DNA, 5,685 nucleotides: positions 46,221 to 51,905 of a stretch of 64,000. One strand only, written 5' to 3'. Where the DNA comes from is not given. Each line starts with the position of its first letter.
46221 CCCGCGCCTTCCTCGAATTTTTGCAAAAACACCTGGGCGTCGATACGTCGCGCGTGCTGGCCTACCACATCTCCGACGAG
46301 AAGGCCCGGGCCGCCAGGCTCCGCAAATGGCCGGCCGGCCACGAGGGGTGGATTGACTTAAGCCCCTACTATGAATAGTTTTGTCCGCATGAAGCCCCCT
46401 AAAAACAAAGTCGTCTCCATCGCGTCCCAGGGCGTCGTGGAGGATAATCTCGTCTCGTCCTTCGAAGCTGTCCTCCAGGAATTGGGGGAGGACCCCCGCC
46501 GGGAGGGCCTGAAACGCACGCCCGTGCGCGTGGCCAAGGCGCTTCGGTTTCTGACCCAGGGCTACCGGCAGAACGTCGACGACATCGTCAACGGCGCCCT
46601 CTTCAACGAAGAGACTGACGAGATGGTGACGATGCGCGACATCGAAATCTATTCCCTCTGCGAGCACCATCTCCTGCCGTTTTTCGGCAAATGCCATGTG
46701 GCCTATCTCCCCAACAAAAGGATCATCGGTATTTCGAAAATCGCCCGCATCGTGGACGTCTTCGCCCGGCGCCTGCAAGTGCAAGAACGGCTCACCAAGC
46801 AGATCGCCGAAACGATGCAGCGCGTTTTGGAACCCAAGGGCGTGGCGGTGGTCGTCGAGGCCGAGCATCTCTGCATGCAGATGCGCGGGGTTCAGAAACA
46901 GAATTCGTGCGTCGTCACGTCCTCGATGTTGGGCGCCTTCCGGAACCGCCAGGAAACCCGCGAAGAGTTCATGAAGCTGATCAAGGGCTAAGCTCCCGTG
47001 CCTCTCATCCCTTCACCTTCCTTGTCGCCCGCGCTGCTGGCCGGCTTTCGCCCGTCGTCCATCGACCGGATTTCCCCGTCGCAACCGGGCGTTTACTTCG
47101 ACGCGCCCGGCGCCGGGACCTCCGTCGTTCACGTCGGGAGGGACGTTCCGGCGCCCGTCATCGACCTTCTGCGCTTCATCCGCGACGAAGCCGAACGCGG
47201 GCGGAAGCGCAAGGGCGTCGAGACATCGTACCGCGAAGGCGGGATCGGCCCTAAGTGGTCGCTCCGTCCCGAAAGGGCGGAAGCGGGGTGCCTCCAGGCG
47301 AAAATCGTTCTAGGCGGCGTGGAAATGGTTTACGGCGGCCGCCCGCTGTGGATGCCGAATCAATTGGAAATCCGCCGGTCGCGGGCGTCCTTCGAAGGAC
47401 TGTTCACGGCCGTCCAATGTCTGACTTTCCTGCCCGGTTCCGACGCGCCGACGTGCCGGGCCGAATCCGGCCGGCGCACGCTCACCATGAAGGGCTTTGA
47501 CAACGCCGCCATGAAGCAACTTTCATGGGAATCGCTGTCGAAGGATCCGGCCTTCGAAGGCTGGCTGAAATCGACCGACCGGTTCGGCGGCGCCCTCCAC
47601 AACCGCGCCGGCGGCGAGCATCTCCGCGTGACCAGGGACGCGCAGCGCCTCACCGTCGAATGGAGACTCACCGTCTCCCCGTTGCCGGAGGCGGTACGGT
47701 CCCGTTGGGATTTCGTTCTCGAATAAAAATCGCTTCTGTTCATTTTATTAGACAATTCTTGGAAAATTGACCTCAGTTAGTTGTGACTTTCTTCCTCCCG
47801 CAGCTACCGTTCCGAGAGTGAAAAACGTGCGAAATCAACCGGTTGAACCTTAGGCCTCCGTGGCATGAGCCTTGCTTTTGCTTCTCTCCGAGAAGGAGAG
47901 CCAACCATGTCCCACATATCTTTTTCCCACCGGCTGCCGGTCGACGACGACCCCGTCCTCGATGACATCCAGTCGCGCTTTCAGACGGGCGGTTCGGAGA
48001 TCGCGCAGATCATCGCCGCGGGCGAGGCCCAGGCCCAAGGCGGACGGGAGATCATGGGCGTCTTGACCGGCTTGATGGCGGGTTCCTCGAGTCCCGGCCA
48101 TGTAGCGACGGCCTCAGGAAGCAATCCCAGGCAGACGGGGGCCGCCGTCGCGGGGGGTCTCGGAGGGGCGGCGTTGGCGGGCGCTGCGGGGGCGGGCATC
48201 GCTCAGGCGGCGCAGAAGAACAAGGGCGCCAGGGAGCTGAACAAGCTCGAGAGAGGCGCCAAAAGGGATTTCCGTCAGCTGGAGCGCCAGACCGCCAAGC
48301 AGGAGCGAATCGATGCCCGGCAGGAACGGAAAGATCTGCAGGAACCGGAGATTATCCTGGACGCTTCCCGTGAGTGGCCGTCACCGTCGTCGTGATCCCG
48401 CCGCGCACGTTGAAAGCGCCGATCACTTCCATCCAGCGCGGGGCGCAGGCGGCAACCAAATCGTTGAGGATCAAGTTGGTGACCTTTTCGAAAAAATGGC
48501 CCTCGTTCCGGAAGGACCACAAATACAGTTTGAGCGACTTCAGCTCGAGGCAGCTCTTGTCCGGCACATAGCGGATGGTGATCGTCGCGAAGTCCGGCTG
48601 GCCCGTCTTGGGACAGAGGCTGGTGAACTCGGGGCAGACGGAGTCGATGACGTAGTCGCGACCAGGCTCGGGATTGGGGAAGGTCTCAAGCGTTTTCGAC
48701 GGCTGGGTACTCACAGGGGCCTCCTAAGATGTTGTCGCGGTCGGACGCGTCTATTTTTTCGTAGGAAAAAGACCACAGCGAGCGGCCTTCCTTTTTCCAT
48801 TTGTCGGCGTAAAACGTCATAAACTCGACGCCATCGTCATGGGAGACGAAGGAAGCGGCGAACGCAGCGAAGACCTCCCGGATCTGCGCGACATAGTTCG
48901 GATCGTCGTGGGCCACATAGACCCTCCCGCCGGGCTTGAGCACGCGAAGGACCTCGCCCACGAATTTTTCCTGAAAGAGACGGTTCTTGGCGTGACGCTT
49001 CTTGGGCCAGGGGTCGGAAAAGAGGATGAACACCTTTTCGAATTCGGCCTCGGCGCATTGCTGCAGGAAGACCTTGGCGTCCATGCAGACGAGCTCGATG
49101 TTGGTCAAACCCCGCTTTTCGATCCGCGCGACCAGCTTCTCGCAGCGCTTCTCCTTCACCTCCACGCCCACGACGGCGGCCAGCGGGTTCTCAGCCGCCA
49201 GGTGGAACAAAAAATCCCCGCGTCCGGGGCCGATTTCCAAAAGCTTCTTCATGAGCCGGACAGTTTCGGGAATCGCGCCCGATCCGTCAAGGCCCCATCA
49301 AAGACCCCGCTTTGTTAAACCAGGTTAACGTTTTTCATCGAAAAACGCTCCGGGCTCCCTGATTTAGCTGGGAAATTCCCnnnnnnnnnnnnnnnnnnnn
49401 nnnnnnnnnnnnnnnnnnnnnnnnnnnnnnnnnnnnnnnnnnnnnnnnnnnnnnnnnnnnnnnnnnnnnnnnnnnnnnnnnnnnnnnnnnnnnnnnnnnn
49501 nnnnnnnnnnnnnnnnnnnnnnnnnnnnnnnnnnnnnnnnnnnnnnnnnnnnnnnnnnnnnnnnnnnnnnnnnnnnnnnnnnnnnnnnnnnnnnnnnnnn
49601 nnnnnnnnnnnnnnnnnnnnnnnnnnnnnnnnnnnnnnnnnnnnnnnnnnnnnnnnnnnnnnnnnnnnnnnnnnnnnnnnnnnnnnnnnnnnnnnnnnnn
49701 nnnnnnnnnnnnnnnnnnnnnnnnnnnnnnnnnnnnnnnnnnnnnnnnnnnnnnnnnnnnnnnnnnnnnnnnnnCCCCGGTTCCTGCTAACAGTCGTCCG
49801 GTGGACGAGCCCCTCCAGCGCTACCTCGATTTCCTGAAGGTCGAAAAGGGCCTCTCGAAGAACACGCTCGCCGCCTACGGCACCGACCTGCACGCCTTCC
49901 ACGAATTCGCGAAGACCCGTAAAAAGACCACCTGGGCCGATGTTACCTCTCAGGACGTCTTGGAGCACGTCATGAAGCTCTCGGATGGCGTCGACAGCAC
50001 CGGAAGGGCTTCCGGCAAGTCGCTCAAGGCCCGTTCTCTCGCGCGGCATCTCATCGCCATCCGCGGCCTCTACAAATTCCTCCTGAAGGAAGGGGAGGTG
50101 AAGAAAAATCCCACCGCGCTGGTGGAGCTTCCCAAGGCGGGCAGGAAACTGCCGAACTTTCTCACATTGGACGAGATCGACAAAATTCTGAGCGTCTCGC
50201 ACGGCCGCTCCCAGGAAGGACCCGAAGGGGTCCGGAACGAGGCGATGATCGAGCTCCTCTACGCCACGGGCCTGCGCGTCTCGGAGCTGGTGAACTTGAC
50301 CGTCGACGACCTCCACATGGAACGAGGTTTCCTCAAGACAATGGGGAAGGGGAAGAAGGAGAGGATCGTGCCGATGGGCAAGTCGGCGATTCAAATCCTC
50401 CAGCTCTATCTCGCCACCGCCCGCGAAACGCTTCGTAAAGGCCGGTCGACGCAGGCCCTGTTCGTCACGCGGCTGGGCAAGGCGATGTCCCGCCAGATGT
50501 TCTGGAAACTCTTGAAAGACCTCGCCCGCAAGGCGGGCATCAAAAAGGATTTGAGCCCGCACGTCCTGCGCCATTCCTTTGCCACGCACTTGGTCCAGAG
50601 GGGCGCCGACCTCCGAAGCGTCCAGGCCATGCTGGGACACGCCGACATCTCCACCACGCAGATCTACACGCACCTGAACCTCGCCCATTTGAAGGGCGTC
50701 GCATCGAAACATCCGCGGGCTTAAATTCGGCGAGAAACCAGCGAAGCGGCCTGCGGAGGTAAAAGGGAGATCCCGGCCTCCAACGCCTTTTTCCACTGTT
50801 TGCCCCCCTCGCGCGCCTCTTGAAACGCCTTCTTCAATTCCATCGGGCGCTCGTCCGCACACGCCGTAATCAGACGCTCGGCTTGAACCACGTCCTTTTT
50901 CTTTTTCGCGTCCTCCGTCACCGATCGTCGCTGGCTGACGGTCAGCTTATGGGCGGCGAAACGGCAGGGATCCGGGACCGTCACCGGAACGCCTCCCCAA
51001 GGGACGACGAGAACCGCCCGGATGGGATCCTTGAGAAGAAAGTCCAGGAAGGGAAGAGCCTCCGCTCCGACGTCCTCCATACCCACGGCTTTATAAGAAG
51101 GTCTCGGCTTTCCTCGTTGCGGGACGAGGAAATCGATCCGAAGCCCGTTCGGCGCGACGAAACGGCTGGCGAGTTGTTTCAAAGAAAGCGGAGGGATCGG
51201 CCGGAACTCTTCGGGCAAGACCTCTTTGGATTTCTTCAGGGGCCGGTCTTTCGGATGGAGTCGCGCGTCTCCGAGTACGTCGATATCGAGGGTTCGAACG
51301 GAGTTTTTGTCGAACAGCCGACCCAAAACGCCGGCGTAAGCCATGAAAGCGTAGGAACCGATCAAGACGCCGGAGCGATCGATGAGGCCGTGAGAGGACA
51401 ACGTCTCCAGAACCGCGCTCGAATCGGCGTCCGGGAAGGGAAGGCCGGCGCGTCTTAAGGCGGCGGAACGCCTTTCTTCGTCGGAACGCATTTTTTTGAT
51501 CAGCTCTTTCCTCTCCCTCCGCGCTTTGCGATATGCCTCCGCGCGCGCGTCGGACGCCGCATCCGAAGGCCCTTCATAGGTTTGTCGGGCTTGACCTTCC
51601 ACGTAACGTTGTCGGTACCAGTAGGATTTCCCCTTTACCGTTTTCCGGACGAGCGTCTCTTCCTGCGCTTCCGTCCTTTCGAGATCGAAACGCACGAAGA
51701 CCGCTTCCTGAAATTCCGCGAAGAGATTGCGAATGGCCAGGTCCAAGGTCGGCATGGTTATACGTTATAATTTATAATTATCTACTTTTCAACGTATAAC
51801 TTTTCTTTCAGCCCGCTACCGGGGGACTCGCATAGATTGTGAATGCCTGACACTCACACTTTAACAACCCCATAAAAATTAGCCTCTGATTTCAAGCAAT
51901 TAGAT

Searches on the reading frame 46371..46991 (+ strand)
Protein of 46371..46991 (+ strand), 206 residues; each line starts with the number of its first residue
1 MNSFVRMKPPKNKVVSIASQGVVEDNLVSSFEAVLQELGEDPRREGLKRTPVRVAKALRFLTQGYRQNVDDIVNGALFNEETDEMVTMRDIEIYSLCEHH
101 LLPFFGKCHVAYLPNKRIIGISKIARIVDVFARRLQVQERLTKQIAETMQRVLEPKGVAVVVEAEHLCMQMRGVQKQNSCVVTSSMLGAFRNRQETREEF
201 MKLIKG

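Call 83: search_protein_families(library=pfam, proteins=[window:46371-46991:+], max_evalue=0.0001)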
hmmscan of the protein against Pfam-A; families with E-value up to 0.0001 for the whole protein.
window:46371-46991:+ (206 aa): 2 families
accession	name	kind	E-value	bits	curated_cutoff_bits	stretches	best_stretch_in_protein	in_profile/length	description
PF01227.27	GTP_cyclohydroI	-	5.9e-78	260.9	27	1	30-204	4-178/179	GTP cyclohydrolase I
PF14489.11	QueF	-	4e-07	30.6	27.3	1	103-161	1-59/81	QueF-like protein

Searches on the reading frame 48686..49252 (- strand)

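Call 9: search_protein_families(library=pfam, proteins=[window:48686-49252:-], max_evalue=0.01)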
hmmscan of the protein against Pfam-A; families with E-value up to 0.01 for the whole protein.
window:48686-49252:- (188 aa): 12 families
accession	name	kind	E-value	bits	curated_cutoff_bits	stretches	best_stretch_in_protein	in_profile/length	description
PF02390.23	Methyltransf_4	-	2.5e-40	138.2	24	1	4-160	5-171/173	Putative methyltransferase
PF13649.12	Methyltransf_25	-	5.1e-10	40.4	27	1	5-109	2-97/97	Methyltransferase domain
PF13847.12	Methyltransf_31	-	5.8e-10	39.5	27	1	3-129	6-127/145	Methyltransferase domain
PF08241.18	Methyltransf_11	-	5.4e-08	33.8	21.2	1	5-112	1-94/95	Methyltransferase domain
PF08242.18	Methyltransf_12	-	1.7e-05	25.9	30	1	5-59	1-55/98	Methyltransferase domain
PF01209.24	Ubie_methyltran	-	3.2e-05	23.8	20.1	1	3-133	50-171/233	ubiE/COQ5 methyltransferase family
PF24675.1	NpmA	-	0.00026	20.8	60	1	4-82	27-106/214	16S rRNA (adenine(1408)-N(1))-methyltransferase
PF01189.24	Methyltr_RsmB-F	-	0.00029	21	27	1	21-75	30-84/199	16S rRNA methyltransferase RsmB/F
PF01564.23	Spermine_synth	-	0.00034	20.7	22.9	1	3-122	21-139/186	Spermine/spermidine synthase domain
PF13489.12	Methyltransf_23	-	0.0017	18.6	27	1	2-114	24-117/164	Methyltransferase domain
PF05175.20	MTS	-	0.0024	18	23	1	2-131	33-157/170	Methyltransferase small domain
PF05430.17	Methyltransf_30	-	0.0063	16.9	22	1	43-111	23-86/124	S-adenosyl-L-methionine-dependent methyltransferase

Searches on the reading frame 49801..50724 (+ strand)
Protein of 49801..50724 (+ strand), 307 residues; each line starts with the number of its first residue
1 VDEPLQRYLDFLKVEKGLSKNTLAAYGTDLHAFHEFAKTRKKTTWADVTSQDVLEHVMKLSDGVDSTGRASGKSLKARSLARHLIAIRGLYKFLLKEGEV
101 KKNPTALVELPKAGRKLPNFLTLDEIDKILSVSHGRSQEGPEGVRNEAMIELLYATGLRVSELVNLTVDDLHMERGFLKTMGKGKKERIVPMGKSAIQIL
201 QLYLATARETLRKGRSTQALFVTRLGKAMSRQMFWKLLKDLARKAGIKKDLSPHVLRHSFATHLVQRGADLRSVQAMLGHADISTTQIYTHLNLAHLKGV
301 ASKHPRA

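Call 9: search_protein_families(library=pfam, proteins=[window:49801-50724:+], max_evalue=0.01)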
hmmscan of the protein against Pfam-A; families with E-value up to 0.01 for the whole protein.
window:49801-50724:+ (307 aa): 3 families
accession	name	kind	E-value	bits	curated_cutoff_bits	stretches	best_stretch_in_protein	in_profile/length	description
PF00589.27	Phage_integrase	-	1.7e-52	178.1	27.1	1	120-293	2-169/172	Phage integrase family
PF02899.23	Phage_int_SAM_1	-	1.7e-18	67.1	22.3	1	5-98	1-83/83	Phage integrase, N-terminal SAM-like domain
PF11917.13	DUF3435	-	0.0011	18.4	25.8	1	212-286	156-231/418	Protein of unknown function (DUF3435)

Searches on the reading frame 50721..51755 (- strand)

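Call 9: search_protein_families(library=pfam, proteins=[window:50721-51755:-], max_evalue=0.01)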
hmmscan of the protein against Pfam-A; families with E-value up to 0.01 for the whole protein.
window:50721-51755:- (344 aa): 1 family
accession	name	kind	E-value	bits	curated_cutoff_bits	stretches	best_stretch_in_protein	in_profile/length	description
PF12281.14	NTP_transf_8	-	1.9e-44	152.7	26.3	1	112-314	3-216/218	Nucleotidyltransferase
